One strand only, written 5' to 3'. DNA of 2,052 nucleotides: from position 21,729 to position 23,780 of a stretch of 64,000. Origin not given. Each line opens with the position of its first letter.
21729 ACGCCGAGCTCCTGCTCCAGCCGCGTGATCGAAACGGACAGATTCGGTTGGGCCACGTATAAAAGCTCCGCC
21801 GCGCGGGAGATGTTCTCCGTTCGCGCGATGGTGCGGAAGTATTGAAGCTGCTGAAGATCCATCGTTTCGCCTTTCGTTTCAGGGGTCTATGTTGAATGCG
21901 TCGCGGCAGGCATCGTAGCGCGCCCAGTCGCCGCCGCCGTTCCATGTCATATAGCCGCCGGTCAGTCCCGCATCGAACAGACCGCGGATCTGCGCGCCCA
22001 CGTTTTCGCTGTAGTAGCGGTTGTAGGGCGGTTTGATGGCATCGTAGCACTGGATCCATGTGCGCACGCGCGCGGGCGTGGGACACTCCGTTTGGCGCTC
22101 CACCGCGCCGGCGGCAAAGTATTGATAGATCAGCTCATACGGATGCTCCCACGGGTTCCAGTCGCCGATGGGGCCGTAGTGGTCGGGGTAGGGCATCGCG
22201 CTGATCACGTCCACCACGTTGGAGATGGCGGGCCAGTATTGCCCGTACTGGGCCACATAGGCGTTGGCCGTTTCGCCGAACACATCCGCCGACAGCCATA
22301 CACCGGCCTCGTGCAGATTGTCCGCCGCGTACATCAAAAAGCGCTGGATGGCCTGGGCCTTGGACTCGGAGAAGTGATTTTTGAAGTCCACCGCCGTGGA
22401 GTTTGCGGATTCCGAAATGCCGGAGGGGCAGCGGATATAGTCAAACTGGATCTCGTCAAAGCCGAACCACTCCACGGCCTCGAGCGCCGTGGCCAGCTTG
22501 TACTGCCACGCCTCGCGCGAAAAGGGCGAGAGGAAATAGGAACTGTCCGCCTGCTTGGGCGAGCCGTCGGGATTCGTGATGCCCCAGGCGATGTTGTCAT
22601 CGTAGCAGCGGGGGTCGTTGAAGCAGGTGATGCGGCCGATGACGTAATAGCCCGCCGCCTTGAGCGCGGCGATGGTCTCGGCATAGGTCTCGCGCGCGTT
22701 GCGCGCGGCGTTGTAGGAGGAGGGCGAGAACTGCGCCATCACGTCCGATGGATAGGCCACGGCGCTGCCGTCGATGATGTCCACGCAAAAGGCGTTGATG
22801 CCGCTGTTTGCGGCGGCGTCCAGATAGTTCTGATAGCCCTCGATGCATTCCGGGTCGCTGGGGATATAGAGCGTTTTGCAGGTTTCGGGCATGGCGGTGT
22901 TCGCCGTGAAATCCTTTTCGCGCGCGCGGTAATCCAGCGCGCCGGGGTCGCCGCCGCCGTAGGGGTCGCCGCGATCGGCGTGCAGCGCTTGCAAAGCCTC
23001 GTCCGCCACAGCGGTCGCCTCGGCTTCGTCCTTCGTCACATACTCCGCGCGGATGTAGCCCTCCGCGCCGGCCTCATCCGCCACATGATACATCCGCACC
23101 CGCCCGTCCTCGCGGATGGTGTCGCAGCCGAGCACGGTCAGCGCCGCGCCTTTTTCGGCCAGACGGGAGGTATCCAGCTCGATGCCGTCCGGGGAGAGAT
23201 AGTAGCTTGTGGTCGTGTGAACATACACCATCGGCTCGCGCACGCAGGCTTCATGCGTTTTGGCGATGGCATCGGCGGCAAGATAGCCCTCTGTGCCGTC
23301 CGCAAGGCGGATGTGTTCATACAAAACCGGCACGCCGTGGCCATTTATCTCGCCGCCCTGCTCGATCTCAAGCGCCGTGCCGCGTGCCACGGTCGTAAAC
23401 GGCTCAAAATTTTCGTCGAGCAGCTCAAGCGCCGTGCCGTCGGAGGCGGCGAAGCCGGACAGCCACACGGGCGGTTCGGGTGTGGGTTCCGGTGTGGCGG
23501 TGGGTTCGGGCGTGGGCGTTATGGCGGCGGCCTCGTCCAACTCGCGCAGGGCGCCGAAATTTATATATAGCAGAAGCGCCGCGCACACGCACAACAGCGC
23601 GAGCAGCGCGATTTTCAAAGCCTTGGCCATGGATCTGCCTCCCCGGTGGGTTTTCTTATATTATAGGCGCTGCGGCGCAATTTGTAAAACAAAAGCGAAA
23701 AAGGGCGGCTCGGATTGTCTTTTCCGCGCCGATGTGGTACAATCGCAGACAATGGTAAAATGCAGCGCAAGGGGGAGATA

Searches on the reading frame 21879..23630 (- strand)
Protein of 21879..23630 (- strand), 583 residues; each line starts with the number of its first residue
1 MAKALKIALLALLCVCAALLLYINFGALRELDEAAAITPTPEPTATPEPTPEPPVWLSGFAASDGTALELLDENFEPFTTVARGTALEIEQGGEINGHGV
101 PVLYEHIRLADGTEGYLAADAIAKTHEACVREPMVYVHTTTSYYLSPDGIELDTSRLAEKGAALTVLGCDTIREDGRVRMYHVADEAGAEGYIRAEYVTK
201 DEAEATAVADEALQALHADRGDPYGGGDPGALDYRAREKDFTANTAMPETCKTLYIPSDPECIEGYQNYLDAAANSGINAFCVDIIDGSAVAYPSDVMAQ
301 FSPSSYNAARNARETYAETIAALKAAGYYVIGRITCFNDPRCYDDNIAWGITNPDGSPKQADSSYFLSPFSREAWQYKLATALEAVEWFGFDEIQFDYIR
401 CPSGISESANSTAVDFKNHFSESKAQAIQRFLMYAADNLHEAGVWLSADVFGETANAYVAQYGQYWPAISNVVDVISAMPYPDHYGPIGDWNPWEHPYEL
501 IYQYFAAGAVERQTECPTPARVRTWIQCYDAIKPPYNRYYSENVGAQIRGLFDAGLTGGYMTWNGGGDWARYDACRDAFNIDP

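Call 64: search_protein_families(library=pfam, proteins=[window:21879-23630:-], max_evalue=1e-8)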
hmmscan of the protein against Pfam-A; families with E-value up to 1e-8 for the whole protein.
window:21879-23630:- (583 aa): 1 family
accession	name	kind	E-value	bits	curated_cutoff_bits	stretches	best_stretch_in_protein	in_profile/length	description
PF13200.12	DUF4015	-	1.2e-60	205.7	27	1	266-565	15-309/313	Putative glycosyl hydrolase domain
